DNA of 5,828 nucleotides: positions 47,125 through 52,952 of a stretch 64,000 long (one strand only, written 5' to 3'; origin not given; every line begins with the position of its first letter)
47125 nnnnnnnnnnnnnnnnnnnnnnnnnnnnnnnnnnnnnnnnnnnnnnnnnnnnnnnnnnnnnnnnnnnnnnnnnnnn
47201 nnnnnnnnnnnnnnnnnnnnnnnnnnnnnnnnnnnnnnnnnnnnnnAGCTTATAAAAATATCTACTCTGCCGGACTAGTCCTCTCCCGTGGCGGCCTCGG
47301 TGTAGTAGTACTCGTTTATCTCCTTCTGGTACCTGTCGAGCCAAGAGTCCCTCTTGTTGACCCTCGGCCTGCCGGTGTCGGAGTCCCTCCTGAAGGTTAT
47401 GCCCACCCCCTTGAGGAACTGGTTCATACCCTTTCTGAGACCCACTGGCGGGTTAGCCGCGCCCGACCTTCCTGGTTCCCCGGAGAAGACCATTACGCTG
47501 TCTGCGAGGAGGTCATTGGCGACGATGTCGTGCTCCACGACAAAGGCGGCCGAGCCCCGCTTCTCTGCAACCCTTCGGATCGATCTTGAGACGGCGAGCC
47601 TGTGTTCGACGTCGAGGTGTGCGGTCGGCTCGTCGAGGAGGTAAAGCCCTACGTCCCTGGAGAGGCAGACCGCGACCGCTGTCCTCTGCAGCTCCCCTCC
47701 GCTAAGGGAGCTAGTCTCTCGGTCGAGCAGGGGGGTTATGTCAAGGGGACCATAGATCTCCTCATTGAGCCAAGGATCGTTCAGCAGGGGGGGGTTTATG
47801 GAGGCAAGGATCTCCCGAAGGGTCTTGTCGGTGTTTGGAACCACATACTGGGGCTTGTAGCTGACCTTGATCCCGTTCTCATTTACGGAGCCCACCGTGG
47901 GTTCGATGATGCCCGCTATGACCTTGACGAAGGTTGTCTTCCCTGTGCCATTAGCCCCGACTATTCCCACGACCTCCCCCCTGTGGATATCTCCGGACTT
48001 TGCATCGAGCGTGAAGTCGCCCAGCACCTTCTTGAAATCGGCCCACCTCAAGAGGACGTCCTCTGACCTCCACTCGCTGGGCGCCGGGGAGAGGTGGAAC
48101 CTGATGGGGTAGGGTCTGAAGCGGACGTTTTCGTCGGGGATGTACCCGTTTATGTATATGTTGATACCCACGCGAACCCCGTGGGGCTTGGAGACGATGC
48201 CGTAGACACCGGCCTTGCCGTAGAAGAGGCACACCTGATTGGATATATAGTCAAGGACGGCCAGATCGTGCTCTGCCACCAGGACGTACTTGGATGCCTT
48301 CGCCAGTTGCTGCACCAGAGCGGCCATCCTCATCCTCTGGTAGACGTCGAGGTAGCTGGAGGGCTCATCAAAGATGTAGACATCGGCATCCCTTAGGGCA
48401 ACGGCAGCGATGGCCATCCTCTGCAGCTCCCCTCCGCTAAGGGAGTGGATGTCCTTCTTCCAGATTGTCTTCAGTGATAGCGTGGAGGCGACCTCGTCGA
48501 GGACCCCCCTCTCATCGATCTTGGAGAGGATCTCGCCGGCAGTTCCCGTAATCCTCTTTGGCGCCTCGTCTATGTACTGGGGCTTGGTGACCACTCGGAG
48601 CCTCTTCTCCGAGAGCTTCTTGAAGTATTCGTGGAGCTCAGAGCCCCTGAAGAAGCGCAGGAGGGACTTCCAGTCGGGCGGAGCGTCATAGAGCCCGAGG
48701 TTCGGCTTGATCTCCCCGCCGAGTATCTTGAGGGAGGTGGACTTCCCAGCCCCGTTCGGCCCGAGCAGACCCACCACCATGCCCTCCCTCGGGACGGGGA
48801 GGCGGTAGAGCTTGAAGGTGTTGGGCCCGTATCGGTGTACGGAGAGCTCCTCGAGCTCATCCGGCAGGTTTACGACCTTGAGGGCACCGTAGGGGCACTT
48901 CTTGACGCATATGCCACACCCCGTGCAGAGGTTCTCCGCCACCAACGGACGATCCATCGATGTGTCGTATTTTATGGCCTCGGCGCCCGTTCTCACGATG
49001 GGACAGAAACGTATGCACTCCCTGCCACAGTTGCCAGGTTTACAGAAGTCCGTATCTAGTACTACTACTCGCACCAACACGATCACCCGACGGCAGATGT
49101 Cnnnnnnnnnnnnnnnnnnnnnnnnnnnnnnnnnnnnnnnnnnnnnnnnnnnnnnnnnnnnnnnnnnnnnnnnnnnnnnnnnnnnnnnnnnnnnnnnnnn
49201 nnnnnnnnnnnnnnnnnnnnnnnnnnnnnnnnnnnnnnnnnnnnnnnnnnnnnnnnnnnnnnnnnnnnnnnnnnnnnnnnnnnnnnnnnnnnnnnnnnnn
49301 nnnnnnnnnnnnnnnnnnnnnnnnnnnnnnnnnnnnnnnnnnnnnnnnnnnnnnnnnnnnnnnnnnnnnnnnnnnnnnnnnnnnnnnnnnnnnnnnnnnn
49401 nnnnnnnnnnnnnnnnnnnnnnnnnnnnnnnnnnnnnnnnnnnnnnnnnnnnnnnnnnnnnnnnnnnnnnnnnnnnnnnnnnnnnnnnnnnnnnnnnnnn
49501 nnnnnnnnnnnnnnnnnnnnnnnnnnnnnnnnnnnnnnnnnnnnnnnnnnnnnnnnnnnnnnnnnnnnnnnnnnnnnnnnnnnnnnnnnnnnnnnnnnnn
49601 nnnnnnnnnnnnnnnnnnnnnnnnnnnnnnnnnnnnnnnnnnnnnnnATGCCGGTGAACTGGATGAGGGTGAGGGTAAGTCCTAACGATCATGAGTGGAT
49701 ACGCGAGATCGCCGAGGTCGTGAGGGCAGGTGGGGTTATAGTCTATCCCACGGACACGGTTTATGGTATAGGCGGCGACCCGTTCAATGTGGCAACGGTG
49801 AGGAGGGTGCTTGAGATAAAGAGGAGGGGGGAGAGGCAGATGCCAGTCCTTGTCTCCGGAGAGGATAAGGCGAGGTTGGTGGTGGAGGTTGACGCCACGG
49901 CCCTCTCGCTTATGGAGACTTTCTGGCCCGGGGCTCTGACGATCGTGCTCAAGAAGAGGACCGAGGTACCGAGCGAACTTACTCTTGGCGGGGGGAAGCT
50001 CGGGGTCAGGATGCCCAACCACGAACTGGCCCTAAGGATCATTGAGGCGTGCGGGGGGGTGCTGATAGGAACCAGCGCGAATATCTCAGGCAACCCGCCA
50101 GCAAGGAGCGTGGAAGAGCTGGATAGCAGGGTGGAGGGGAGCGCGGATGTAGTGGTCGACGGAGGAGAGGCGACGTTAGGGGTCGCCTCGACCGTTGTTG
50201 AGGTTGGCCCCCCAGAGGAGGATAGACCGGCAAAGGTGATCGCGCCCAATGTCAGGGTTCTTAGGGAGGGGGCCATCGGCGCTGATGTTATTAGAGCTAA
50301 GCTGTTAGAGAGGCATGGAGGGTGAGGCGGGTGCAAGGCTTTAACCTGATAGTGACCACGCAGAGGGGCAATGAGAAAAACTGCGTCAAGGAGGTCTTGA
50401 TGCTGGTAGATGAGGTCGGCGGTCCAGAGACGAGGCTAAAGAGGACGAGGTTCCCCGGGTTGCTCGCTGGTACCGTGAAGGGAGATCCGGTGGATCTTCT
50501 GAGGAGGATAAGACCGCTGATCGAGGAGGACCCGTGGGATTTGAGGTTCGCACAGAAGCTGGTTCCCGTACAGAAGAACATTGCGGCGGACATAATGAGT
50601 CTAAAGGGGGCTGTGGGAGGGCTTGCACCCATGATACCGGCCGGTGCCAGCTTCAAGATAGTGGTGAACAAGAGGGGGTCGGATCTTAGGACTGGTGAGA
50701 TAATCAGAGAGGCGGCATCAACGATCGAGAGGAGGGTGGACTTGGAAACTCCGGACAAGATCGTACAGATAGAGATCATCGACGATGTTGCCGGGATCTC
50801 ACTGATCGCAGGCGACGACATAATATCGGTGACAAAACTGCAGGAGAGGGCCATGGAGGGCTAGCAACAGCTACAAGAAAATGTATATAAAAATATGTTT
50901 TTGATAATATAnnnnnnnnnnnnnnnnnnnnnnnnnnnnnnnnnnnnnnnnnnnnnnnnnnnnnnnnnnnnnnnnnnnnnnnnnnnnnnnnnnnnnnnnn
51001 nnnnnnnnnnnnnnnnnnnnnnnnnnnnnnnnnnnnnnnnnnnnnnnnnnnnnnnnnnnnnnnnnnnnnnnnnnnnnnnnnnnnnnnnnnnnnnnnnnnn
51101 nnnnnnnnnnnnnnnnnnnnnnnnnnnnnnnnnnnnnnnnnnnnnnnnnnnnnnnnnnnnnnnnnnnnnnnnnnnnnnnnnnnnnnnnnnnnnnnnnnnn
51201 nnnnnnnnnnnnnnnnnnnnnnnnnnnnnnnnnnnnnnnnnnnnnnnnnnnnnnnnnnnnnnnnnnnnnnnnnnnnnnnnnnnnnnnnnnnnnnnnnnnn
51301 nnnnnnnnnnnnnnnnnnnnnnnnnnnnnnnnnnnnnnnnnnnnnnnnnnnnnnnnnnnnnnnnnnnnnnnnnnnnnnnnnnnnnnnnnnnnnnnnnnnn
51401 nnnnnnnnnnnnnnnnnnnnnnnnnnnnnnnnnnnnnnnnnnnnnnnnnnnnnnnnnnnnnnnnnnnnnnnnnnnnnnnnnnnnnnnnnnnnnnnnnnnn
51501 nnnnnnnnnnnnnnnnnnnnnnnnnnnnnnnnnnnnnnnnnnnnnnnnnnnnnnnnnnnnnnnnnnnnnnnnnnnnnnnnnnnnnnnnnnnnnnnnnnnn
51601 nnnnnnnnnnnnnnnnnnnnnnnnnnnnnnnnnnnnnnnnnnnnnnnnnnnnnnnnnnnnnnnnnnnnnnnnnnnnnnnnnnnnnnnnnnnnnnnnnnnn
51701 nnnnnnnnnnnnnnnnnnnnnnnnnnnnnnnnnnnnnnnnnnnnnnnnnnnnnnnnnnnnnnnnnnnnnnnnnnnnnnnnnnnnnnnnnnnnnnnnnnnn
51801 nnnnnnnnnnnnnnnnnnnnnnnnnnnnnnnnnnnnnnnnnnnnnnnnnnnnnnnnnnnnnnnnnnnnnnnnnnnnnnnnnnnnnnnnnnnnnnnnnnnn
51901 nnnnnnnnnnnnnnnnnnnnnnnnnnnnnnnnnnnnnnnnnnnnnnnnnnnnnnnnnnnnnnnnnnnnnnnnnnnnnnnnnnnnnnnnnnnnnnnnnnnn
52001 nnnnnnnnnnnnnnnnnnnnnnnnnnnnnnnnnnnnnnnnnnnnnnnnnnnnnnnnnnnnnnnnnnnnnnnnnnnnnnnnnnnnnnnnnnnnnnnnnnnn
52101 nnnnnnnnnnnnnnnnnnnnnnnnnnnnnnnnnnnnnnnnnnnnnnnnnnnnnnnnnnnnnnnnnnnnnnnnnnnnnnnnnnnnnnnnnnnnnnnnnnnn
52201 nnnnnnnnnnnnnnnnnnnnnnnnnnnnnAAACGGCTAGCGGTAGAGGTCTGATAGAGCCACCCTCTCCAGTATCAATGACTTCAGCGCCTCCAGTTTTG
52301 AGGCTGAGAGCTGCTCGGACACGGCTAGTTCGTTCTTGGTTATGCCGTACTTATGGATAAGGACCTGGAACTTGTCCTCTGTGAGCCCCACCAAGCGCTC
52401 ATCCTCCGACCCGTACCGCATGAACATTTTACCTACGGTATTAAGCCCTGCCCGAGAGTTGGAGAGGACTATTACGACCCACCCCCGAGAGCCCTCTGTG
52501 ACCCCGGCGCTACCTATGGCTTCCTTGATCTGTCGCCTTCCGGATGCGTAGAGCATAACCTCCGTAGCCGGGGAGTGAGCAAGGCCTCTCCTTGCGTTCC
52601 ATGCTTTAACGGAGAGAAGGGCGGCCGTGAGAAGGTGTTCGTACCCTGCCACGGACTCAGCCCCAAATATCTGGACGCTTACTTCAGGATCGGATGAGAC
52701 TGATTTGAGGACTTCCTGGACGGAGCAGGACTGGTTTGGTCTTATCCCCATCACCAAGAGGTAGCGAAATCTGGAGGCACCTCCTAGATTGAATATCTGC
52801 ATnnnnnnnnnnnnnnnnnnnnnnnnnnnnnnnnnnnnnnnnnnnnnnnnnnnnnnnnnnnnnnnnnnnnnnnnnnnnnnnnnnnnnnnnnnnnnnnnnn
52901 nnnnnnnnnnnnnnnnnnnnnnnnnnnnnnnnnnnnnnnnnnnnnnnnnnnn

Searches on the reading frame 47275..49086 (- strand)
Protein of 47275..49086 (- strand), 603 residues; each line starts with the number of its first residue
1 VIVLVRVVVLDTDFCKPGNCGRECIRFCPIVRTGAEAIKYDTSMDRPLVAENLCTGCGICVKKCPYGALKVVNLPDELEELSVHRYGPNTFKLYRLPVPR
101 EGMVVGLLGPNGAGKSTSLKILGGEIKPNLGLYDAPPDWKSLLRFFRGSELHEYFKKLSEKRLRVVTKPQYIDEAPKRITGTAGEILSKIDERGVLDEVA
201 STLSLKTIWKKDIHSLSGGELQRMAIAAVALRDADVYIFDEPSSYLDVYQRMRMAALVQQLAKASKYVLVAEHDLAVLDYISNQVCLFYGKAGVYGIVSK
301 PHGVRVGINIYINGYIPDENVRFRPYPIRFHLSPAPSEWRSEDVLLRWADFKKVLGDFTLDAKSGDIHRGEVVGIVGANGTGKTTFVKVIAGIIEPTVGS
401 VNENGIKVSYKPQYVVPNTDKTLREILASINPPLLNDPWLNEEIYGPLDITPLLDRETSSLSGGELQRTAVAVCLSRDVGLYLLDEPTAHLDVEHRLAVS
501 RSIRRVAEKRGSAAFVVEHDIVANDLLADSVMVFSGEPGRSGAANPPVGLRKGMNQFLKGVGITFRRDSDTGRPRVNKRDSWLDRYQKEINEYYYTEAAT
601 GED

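Call 7: search_protein_families(library=pfam, proteins=[window:47275-49086:-])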
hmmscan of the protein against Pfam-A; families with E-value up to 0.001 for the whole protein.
window:47275-49086:- (603 aa): 18 families
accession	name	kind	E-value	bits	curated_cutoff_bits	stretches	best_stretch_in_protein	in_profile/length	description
PF00005.33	ABC_tran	-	3.3e-41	141.5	25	2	364-489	5-137/137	ABC transporter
PF02463.25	SMC_N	-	1.2e-14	54.8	40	1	196-271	120-196/220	RecF/RecN/SMC N terminal domain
PF13304.12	AAA_21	-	1.6e-11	45.3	27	0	373-407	2-39/304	AAA domain, putative AbiEii toxin, Type IV TA system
PF04068.21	Fer4_RLI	-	3.9e-09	36.5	23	1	5-35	1-34/35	Possible Fer4-like domain in RNase L inhibitor, RLI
PF12837.12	Fer4_6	-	4e-07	30.1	25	1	48-69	3-24/24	4Fe-4S binding domain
PF00037.32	Fer4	-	8.4e-07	29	21.1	1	51-70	5-24/24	4Fe-4S binding domain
PF13555.12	AAA_29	-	3.2e-06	27.2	27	0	90-117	11-37/61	P-loop containing region of AAA domain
PF14697.11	Fer4_21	-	2.2e-05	24.9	35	1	19-69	10-57/59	4Fe-4S dicluster domain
PF00004.35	AAA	-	3.5e-05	24.7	21.2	0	375-426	3-49/131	ATPase family associated with various cellular activities (AAA)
PF13237.11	Fer4_10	-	7.4e-05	23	25.5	1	8-65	2-53/53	4Fe-4S dicluster domain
PF25160.1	LdpA_Fe-S-bd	-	7.4e-05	22.9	27.6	1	17-70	2-44/49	LdpA Fe-S cluster-binding domain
PF13476.12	AAA_23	-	9.8e-05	23.5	27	0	371-390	20-39/201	AAA domain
PF12838.12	Fer4_7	-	0.00011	23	27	1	19-68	4-52/52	4Fe-4S dicluster domain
PF13484.11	Fer4_16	-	0.00019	22.6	30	0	54-75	2-24/66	4Fe-4S double cluster binding domain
PF13187.11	Fer4_9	-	0.00019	21.8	27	1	19-68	4-51/52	4Fe-4S dicluster domain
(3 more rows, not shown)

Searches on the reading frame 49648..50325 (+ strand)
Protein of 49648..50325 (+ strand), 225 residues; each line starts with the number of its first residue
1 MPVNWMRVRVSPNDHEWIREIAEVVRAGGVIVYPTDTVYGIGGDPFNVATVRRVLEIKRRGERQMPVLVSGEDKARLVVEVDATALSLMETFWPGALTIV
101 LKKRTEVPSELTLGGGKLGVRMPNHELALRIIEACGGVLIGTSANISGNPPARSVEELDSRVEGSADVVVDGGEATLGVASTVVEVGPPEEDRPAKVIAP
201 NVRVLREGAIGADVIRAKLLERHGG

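Call 54: search_protein_families(library=pfam, proteins=[window:49648-50325:+], max_evalue=0.00001)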
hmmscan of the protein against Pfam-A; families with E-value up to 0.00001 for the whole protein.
window:49648-50325:+ (225 aa): 1 family
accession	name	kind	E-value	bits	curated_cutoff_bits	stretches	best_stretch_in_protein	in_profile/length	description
PF01300.24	Sua5_yciO_yrdC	-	3e-50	170.6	25.1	1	24-187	2-168/178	Telomere recombination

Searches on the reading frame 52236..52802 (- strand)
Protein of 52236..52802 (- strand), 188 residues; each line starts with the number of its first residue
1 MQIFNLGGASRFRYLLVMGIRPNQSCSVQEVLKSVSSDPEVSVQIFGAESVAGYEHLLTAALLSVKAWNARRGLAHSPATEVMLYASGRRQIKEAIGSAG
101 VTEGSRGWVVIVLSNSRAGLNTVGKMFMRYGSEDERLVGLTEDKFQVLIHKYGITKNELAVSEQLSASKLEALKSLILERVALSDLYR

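Call 54: search_protein_families(library=pfam, proteins=[window:52236-52802:-], max_evalue=0.00001)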
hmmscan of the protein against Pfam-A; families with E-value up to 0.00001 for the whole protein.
window:52236-52802:- (188 aa): 1 family
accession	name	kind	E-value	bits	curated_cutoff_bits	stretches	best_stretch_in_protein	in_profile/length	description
PF08617.15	CGI-121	-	1.9e-08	34.9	25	1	35-183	15-157/159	Kinase binding protein CGI-121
